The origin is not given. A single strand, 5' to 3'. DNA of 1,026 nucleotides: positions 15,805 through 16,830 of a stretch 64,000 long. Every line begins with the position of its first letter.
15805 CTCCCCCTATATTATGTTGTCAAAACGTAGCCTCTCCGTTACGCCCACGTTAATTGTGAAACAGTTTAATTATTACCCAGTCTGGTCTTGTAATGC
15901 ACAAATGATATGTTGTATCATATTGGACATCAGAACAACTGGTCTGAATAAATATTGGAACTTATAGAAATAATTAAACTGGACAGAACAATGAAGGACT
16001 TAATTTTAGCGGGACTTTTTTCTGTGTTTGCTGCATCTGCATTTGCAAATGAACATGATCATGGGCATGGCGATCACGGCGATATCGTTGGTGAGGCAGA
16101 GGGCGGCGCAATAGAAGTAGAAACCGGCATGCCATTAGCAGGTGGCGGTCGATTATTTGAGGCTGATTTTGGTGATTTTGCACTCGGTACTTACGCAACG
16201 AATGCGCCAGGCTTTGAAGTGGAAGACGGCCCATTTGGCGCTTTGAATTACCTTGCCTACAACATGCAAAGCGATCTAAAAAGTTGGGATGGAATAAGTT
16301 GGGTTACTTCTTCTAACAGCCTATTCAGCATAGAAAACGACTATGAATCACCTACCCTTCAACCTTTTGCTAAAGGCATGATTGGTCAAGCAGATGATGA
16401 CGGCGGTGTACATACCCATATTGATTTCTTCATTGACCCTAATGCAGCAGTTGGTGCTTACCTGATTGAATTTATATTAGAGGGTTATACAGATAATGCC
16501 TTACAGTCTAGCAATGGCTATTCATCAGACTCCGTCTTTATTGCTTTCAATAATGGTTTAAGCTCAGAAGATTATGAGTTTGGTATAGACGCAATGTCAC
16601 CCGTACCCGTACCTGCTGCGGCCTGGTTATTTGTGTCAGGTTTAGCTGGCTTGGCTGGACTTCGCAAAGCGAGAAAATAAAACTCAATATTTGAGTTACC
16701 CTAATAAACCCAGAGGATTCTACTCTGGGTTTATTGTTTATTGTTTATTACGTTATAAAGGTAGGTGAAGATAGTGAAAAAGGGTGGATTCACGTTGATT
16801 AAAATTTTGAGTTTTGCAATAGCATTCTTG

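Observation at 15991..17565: Unnamed ~200-aa secreted domain family present in three copies with conserved ADFGDFA, HxH(I/L)(D/N)F and GAY(L/M)I(E/D) blocks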

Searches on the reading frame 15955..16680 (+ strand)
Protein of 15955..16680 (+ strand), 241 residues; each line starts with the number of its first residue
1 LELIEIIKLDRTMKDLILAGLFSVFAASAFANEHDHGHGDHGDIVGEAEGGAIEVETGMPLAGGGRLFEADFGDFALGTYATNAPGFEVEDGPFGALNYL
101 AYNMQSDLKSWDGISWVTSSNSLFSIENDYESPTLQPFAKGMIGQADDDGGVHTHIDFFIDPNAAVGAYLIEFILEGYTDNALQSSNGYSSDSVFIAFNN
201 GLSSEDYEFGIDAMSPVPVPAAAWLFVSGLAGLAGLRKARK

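Call 3: search_protein_families(library=pfam, proteins=[window:15955-16680:+], max_evalue=1)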
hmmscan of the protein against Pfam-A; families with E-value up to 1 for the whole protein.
window:15955-16680:+ (241 aa): 0 families

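Call 4: search_protein_families(library=ncbifam, proteins=[window:15955-16680:+], max_evalue=1)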
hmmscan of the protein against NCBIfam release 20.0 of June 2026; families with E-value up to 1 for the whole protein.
window:15955-16680:+ (241 aa): 5 families
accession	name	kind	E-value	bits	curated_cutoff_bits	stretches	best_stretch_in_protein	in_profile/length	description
TIGR03370.1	VPLPA-CTERM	domain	8.3e-06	25.7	25.35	1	217-238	1-22/25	VPLPA-CTERM sorting domain-containing protein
NF033554.9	floc_PepA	equivalog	0.00027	20.8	80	1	173-241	208-261/261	flocculation-associated PEP-CTERM protein PepA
NF038125.1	PEP_CTERM_THxN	subfamily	0.015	14.9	85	1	168-239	170-245/246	THxN family PEP-CTERM protein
NF038120.1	PEP_CTERM_QFxxD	subfamily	0.059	13.2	80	1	203-238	177-214/215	NF038120 family PEP-CTERM protein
TIGR02595.1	PEP_CTERM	domain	0.34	11.8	16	1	217-241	1-24/24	PEP-CTERM sorting domain-containing protein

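Call 10: find_homologous_proteins(query=A1, max_evalue=0.001)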
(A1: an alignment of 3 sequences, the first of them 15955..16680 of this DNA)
Query A1 (3 sequences) (241 aa, profile of the alignment): 108 proteins with E <= 0.001 among 8000 candidates.
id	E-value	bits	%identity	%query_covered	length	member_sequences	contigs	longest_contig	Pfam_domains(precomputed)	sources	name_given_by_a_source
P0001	6.5e-106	371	25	69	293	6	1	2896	-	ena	-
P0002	2.2e-96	340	99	95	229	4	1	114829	-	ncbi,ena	-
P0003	3.4e-92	326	26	87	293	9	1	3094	-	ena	-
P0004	1.5e-91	324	26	70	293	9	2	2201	-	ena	-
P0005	9.6e-84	299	26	69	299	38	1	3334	-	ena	-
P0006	3.3e-81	290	26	61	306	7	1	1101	-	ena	-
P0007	4.2e-80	287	26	70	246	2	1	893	-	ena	-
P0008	1.3e-79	285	23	75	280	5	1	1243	-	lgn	-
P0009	2.8e-79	284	87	95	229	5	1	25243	-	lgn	-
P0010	2.8e-77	278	25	69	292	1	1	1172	-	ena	-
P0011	5.3e-77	277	23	63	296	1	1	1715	-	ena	-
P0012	1.4e-75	272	25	89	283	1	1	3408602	-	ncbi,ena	-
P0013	4.8e-75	270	23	63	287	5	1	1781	-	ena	-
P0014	4.4e-74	267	27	69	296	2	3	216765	-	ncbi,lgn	-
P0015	5.4e-74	267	26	88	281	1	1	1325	-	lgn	-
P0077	1.3e-44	170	27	66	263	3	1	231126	-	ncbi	-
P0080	8.5e-43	165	44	73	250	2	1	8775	-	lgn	-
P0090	3.8e-37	146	36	75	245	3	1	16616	PF07589.17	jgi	jgi:hypothetical protein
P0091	1.0e-36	145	33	83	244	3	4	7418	PF07589.17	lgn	-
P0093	4.4e-36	143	34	82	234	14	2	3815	PF07589.17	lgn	-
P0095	1.4e-35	141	34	81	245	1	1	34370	PF07589.17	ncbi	-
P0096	5.3e-35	139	38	74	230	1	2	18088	PF07589.17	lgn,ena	-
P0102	5.1e-29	119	37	84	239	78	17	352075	PF07589.17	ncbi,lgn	ncbi:MAG: PEPxxWA-CTERM sorting domain-containing protein [Pseudomonadota bacterium]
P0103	3.2e-28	117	37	84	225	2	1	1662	PF07589.17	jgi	jgi:hypothetical protein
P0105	8.9e-27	112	29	88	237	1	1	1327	PF07589.17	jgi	jgi:hypothetical protein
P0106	1.2e-25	108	32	85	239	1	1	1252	PF07589.17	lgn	-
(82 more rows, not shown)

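Call 18: find_encoding_contigs(protein=P0012, flank=8000, max_places=2)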
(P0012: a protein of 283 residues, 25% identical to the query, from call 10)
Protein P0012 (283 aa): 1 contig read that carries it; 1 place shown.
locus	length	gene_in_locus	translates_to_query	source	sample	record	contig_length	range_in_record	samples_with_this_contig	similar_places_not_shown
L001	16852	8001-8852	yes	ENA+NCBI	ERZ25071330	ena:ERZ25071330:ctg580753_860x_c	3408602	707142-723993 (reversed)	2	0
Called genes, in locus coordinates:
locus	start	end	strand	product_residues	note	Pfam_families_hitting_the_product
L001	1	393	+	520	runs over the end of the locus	PF02028:BCCT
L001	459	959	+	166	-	PF22381:Staph_reg_Sar_Rot, PF01978:TrmB (faint), PF01047:MarR, PF12802:MarR_2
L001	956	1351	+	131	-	PF04828:GFA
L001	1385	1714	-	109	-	-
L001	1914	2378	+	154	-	PF01475:FUR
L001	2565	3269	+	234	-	-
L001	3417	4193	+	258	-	-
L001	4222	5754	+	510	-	PF22842:Pel9A-like_beta_helix, PF05048:NosD (faint), PF13229:Beta_helix (faint)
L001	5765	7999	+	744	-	PF07715:Plug, PF00593:TonB_dep_Rec_b-barrel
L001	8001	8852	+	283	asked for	-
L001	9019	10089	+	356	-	PF02771:Acyl-CoA_dh_N, PF02770:Acyl-CoA_dh_M, PF00441:Acyl-CoA_dh_1, PF08028:Acyl-CoA_dh_2, PF22924:ACOX_C_alpha1 (faint)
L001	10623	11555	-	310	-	PF08240:ADH_N, PF16912:Glu_dehyd_C, PF01494:FAD_binding_3 (faint), PF00107:ADH_zinc_N, PF13602:ADH_zinc_N_2 (weak)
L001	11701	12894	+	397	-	PF02771:Acyl-CoA_dh_N, PF02770:Acyl-CoA_dh_M, PF00441:Acyl-CoA_dh_1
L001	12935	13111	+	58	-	PF00301:Rubredoxin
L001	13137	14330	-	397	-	PF02771:Acyl-CoA_dh_N, PF02770:Acyl-CoA_dh_M, PF00441:Acyl-CoA_dh_1 (weak)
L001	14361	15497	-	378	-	PF02771:Acyl-CoA_dh_N, PF02770:Acyl-CoA_dh_M, PF00441:Acyl-CoA_dh_1, PF08028:Acyl-CoA_dh_2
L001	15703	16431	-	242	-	PF07386:DUF1499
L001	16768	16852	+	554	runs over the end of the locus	PF02776:TPP_enzyme_N, PF00205:TPP_enzyme_M, PF02775:TPP_enzyme_C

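Call 19: find_encoding_contigs(protein=P0102, flank=8000, max_places=3)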
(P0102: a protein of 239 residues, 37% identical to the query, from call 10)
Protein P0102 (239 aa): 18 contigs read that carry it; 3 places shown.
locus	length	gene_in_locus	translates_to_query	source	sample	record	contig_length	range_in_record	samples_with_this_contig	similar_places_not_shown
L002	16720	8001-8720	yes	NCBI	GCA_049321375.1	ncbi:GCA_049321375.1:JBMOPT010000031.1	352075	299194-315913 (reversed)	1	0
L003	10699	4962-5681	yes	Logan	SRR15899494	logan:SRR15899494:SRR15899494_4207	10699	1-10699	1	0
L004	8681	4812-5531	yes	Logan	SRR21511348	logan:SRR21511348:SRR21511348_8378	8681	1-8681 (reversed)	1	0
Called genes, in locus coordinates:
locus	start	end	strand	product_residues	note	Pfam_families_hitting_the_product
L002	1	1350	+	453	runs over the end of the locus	PF00672:HAMP, PF07730:HisKA_3 (weak), PF02518:HATPase_c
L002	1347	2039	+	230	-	PF00072:Response_reg, PF00196:GerE, PF08281:Sigma70_r4_2 (weak)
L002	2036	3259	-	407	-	PF02492:cobW, PF07683:CobW_C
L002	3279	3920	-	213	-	PF08856:DUF1826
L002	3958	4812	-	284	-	-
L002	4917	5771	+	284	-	-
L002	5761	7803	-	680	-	PF07715:Plug, PF00593:TonB_dep_Rec_b-barrel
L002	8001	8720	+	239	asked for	PF07589:PEP_exosort_dom (weak)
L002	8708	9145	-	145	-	PF01475:FUR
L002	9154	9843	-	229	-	PF00702:Hydrolase, PF12710:HAD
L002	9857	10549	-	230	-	PF00308:Bac_DnaA (faint), PF13191:AAA_16 (faint), PF22688:Hda_lid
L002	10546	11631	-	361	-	PF01594:AI-2E_transport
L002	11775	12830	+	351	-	PF00586:AIRS, PF02769:AIRS_C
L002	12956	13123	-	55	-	PF00471:Ribosomal_L33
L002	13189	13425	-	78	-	PF00830:Ribosomal_L28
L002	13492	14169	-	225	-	PF20582:UPF0758_N, PF04002:RadC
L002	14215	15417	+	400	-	PF02441:Flavoprotein, PF04127:DFP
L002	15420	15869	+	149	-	PF00692:dUTPase, PF22769:DCD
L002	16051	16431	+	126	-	PF13442:Cytochrome_CBB3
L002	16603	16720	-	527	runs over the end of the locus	PF20656:MS_N, PF01274:MS_TIM-barrel, PF20659:MS_C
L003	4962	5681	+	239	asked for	PF07589:PEP_exosort_dom (weak)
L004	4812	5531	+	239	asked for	PF07589:PEP_exosort_dom (weak)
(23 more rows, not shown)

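Call 21: find_encoding_contigs(protein=P0095, flank=8000, max_places=2)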
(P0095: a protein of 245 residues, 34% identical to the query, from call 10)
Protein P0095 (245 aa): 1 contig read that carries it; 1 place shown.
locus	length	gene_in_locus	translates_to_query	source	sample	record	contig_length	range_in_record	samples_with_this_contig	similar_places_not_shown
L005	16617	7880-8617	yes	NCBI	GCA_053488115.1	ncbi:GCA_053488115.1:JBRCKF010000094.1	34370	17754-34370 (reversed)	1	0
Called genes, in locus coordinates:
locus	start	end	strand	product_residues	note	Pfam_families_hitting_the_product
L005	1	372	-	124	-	?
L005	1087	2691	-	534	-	PF00501:AMP-binding, PF13193:AMP-binding_C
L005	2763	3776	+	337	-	PF08240:ADH_N, PF00107:ADH_zinc_N, PF13602:ADH_zinc_N_2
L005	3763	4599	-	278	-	PF07589:PEP_exosort_dom (weak)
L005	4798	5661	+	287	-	-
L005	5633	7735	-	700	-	PF07715:Plug, PF00593:TonB_dep_Rec_b-barrel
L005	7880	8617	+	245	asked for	PF07589:PEP_exosort_dom (weak)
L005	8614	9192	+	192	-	PF08856:DUF1826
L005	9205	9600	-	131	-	PF01475:FUR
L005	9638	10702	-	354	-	PF01408:GFO_IDH_MocA, PF22725:GFO_IDH_MocA_C3, PF02894:GFO_IDH_MocA_C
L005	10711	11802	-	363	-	PF00180:Iso_dh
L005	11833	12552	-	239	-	PF00392:GntR, PF07729:FCD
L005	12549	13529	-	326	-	PF08450:SGL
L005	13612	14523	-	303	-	PF00892:EamA, PF08627:CRT-like (faint), PF03151:TPT (faint), PF00892:EamA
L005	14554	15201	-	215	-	PF03737:RraA-like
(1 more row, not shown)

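Call 22: find_encoding_contigs(protein=P0077, flank=8000, max_places=2)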
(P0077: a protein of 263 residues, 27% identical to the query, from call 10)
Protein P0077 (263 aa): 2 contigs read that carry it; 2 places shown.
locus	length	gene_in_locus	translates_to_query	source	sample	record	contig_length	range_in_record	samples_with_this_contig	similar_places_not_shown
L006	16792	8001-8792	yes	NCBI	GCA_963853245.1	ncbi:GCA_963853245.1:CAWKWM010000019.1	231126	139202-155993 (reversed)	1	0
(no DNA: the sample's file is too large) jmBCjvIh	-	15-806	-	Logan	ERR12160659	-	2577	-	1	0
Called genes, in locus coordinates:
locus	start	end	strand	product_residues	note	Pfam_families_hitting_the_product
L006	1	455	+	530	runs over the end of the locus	PF00989:PAS, PF08448:PAS_4 (weak), PF13188:PAS_8 (faint), PF13426:PAS_9, PF08447:PAS_3 (weak), PF02518:HATPase_c, PF14501:HATPase_c_5 (faint)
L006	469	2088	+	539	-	PF13185:GAF_2, PF00158:Sigma54_activat, PF13191:AAA_16 (faint), PF14532:Sigma54_activ_2, PF07724:AAA_2 (weak), PF07728:AAA_5 (weak), PF25601:AAA_lid_14, PF02954:HTH_8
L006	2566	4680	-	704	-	PF22842:Pel9A-like_beta_helix, PF13229:Beta_helix (weak)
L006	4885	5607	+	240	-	-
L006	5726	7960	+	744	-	PF07715:Plug, PF00593:TonB_dep_Rec_b-barrel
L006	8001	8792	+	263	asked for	-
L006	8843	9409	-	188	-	PF00072:Response_reg, PF02954:HTH_8, PF13556:HTH_30 (weak)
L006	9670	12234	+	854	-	PF02463:SMC_N, PF13175:AAA_15 (weak), PF13304:AAA_21 (weak), PF13476:AAA_23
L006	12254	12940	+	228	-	PF13304:AAA_21, PF02463:SMC_N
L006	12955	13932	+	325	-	PF04354:ZipA_C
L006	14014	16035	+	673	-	PF22745:Nlig-Ia, PF01653:DNA_ligase_aden, PF03120:OB_DNA_ligase, PF03119:DNA_ligase_ZBD (weak), PF14520:HHH_5 (weak), PF12826:HHH_2, PF14520:HHH_5 (weak), PF00533:BRCT, +2 more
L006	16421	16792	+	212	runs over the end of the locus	PF19489:SLT_4, PF01464:SLT (weak)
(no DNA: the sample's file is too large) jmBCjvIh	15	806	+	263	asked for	-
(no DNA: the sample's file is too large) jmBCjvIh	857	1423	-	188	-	PF00072:Response_reg, PF02954:HTH_8, PF13556:HTH_30 (weak)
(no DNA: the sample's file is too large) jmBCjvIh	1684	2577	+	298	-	?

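Call 23: predict_structure(alignment_id=A2)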
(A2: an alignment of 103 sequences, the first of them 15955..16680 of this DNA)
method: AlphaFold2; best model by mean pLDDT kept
length: 241 residues; sequences in the alignment: 103
mean_pLDDT: 86.1   pTM: 0.75
mean pLDDT of the five models: 86.1, 85.0, 84.6, 84.5, 83.9
residues with pLDDT >= 90: 159; 70-90: 34; 50-70: 32; < 50: 16
segments of 3 or more residues with pLDDT < 50: 1-3, 28-40
pLDDT, mean of each block of 10 residues (from residue 1): 53 61 51 41 91 96 92 90 96 97 98 96 94 92 97 97 98 98 97 98 95 75 75 87 77
secondary structure, 60 per line:
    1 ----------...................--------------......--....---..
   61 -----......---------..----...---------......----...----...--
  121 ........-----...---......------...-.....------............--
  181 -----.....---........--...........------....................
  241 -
elements in order: H11-29 E44-49 E52-55 E66-71 E87-89 E99-104 E109-111 E116-118 E124-128 E134-136 E140-145 E152-154 E156-160 E167-178 E186-190 E194-201 H204-214 H221-240

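Call 25: search_protein_representatives(alignment_id=A2)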
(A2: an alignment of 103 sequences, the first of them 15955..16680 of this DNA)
Query: 103 sequences, 295 profile positions. Proteins with E-value up to 0.001 (for the whole library): 878; up to 1e-10: 385; up to 1e-30: 124. The best 150 are listed.
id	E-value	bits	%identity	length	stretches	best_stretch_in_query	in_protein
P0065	4.7e-103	360.6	-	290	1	12-280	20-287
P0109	9.2e-88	310.4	-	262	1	14-278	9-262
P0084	9.4e-87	307.1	-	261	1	12-278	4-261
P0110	1.8e-84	299.6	-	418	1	29-280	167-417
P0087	5.9e-84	297.9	-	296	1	8-280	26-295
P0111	7.6e-83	294.3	-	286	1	12-280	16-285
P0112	4.5e-80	285.2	-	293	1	22-280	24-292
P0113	3.4e-72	259.3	-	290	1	6-280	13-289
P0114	1.3e-70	254.2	-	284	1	10-279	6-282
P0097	2.1e-62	227.2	-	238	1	9-199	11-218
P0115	3.8e-62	226.3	-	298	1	11-278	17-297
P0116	5.9e-61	222.4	-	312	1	25-292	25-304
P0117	5.9e-59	215.9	-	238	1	32-292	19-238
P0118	5.5e-58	212.7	-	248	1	21-293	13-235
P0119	1.3e-57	211.4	-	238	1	12-292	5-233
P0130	5.6e-50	186.4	-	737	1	34-263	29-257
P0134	2.1e-49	184.5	-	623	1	34-264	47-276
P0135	2.4e-49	184.3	-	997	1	34-275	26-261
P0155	4.3e-44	167.1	-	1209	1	11-262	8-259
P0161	5.3e-43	163.5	-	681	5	30-258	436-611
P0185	1.2e-38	149.2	-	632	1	50-270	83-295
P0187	1.9e-38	148.6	-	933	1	36-289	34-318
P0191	7.6e-38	146.6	-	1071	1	35-263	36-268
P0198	5.9e-37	143.6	-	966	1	57-273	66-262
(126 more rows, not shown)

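Call 26: search_protein_families(library=pfam, proteins=[P0130, P0135, P0155, P0191, P0187, P0198, P0134, P0161, P0185, P0110], max_evalue=0.001)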
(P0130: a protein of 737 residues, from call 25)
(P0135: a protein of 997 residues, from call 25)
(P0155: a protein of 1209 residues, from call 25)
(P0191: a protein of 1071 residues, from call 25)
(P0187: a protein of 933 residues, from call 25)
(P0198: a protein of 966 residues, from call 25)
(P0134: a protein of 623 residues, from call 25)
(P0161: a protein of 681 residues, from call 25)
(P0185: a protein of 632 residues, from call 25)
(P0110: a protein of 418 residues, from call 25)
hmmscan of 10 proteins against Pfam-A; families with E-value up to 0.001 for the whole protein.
P0130 (737 aa): 0 families

P0135 (997 aa): 0 families

P0155 (1209 aa): 2 families
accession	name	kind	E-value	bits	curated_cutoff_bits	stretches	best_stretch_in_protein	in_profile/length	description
PF03797.25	Autotransporter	-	1.8e-45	156.2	26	1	938-1189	1-255/255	Autotransporter beta-domain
PF12951.13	PATR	-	5.1e-30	103.6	27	4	512-539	3-30/30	Passenger-associated-transport-repeat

P0191 (1071 aa): 1 family
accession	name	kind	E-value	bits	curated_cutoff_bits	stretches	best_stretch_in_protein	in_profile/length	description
PF18998.6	Flg_new_2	-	1.5e-15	57.3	23.6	2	266-336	1-72/73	Divergent InlB B-repeat domain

P0187 (933 aa): 2 families
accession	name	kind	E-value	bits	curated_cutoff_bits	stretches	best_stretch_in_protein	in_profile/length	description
PF03797.25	Autotransporter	-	6.8e-22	78.9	26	1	667-907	1-252/255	Autotransporter beta-domain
PF12951.13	PATR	-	6.7e-08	32.9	27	1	305-333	1-29/30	Passenger-associated-transport-repeat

P0198 (966 aa): 2 families
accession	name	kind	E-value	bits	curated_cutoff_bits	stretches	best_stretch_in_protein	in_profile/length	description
PF03797.25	Autotransporter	-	4.3e-43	148.3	26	1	695-946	1-255/255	Autotransporter beta-domain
PF12951.13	PATR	-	2.5e-11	43.9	27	1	332-356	1-25/30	Passenger-associated-transport-repeat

P0134 (623 aa): 0 families

P0161 (681 aa): 1 family
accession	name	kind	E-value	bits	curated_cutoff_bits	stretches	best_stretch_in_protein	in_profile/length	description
PF00404.24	Dockerin_1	-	2.5e-08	34.4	22.9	1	629-673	2-53/57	Dockerin type I domain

P0185 (632 aa): 7 families
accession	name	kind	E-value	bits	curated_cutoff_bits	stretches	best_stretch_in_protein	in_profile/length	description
PF22352.2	K319L-like_PKD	-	9.5e-43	144.5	27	3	298-380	1-84/84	K319L-like, PKD domain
PF02010.21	REJ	-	3.6e-23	82.3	25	2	336-440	40-146/452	REJ domain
PF18911.6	PKD_4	-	4e-18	65.7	27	2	292-380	2-85/85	PKD domain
PF00801.26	PKD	-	2.6e-09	37.4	23.5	1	301-380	8-80/80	PKD domain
PF21027.3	Sde0182_C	-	8.9e-08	33.1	27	0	309-334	1-24/83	Cellulose-binding protein Sde0182, C-terminal domain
PF00404.24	Dockerin_1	-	4.6e-05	24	22.9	1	568-620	1-54/57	Dockerin type I domain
PF07495.19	Y_Y_Y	-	4.6e-05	23.7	26.6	0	518-560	16-56/65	Y_Y_Y domain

P0110 (418 aa): 0 families

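Call 27: fold_search(model_id=the predicted structure, library=pdb)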
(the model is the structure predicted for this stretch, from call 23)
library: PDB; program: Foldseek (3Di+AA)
matches with E <= 10: 1741; with E <= 0.001: 3
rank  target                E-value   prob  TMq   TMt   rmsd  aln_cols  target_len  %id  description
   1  6kjk                  5.9e-04  0.97  0.26  0.39   7.1       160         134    8  Structure of the N-terminal domain of PorA (released 2020-07-22)
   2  6s09_H                8.8e-04  0.96  0.28  0.37   9.1       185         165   11  C-terminally extended and N-terminally truncated variant of FimA E. coli at 1.5 Angstrom resolution (released 2020-07-15)
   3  5fr0                  9.9e-04  0.99  0.29  0.14   9.7       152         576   17  The details of glycolipid glycan hydrolysis by the structural analysis of a family 123 glycoside hydrolase from Clostrid (released 2016-03-30)
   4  5fqh_A                1.9e-03  0.98  0.29  0.14   9.3       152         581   18  The details of glycolipid glycan hydrolysis by the structural analysis of a family 123 glycoside hydrolase from Clostr (released 2016-03-30)
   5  3qs3_J                1.9e-03  0.96  0.28  0.36   7.5       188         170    6  Crystal structure of the biofilm forming subunit of the E. coli common pilus: donor strand complemented (DSC) EcpA (released 2012-02-22)
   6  5fqf_A                2.2e-03  0.98  0.30  0.14   9.1       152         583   16  The details of glycolipid glycan hydrolysis by the structural analysis of a family 123 glycoside hydrolase from Clostr (released 2016-03-30)
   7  3qs3_A                2.4e-03  0.85  0.25  0.32   9.2       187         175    7  Crystal structure of the biofilm forming subunit of the E. coli common pilus: donor strand complemented (DSC) EcpA (released 2012-02-22)
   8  6s09_G                2.5e-03  0.89  0.28  0.37   9.2       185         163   11  C-terminally extended and N-terminally truncated variant of FimA E. coli at 1.5 Angstrom resolution (released 2020-07-15)
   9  6s09_F                2.8e-03  0.75  0.25  0.32  10.9       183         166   11  C-terminally extended and N-terminally truncated variant of FimA E. coli at 1.5 Angstrom resolution (released 2020-07-15)
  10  5fqe_B                3.0e-03  0.90  0.26  0.13   9.6       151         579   16  The details of glycolipid glycan hydrolysis by the structural analysis of a family 123 glycoside hydrolase from Clostr (released 2016-03-30)
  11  6s09_A                3.0e-03  0.85  0.28  0.37   9.2       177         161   11  C-terminally extended and N-terminally truncated variant of FimA E. coli at 1.5 Angstrom resolution (released 2020-07-15)
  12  5fqe_A                3.4e-03  0.96  0.28  0.14   9.5       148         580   17  The details of glycolipid glycan hydrolysis by the structural analysis of a family 123 glycoside hydrolase from Clostr (released 2016-03-30)
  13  5lnd_A                4.0e-03  0.98  0.29  0.49   7.8       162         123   10  Crystal structure of self-complemented MyfA, the major subunit of Myf fimbriae from Yersinia enterocolitica (released 2016-08-24)
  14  6s09_C                4.3e-03  0.72  0.25  0.33   9.1       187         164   11  C-terminally extended and N-terminally truncated variant of FimA E. coli at 1.5 Angstrom resolution (released 2020-07-15)
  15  7fe0_A                4.8e-03  0.51  0.21  0.25  15.4       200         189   10  AvmM Catalyzes Macrocyclization in Alchivemycin A Biosynthesis (released 2021-09-01)
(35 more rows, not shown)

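Call 32: find_related_loci(query=A4, collection=genome_contigs, flank=10000)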
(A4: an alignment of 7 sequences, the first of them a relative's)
Query A4 (245 aa) in genome_contigs; peptide patterns used: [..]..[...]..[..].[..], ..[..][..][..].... (x = any residue, [..] = any of these).
123 stretches matched a pattern; 41 encode a relative of the query (tblastn E <= 1e-3); 41 distinct loci.
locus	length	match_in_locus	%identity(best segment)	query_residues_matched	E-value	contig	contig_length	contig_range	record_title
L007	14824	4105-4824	48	1-244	8e-68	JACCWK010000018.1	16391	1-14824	MAG: Nitrosospira sp. isolate MGR_bin150 SD2897-2912_k127_490415, whole genome shotgun sequence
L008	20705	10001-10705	53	1-229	4e-66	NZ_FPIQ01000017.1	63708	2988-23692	Nitrosovibrio sp. Nv17, whole genome shotgun sequence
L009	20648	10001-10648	53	30-243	5e-65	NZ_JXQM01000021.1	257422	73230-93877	Nitrosospira sp. NpAV contig_20, whole genome shotgun sequence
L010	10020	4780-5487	51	1-233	8e-65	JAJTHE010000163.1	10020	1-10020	MAG: Betaproteobacteria bacterium isolate CoA8N_M60.1 k141_1662071, whole genome shotgun sequence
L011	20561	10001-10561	55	54-238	5e-56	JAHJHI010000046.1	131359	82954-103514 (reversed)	MAG: Gammaproteobacteria bacterium isolate Modern_marine_planktonic.mb.20 Modern_marine_plan.mb.20_k141_766481, whole ge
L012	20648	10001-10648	46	21-241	7e-54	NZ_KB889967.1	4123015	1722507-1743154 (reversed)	Methyloversatilis thermotolerans strain 3t A3Q7DRAFT_scaffold1.1, whole genome shotgun sequence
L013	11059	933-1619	46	2-239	2e-53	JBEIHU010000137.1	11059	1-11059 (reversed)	MAG: Burkholderiaceae bacterium isolate Sample-102-S76-bin-39 Sample_102_S76-bin_39-k141_2082394, whole genome shotgun s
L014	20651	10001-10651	46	21-241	7e-52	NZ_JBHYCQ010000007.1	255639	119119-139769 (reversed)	MAG: Methyloversatilis sp. isolate CCAP1403_21_bin-005 CCAP1403_21_bin-005_c7, whole genome shotgun sequence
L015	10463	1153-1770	49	30-240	6e-52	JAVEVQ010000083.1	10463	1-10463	MAG: Methyloversatilis sp. isolate BF4_125 NODE_20806_length_10463_cov_42.122485_Biofilm4, whole genome shotgun sequence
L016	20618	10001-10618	50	30-240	7e-52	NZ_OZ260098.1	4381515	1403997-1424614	MAG: Methyloversatilis sp. isolate CRY1-m2-bin02 chromosome 1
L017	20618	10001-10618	49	30-240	7e-52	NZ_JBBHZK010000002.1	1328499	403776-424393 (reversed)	Methyloversatilis sp. MC4-4 2, whole genome shotgun sequence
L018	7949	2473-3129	46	3-233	1e-51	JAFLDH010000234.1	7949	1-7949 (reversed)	MAG: Burkholderiales bacterium isolate UWPOB_RUBRI2 gnl_X_NEKBHELL_234, whole genome shotgun sequence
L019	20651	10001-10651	47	21-241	2e-51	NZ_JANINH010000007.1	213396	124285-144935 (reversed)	Methyloversatilis sp. XJ19-13 Scaffold7, whole genome shotgun sequence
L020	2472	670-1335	46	1-229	4e-51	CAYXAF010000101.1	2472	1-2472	MAG TPA_asm: uncultured Flavobacterium sp. isolate binchicken_co37_52 genome assembly, contig: NODE_13136_length_2472_co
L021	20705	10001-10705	47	8-242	5e-50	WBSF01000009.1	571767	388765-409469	Betaproteobacteria bacterium SCN1 NODE_2_length_571767_cov_42.151974, whole genome shotgun sequence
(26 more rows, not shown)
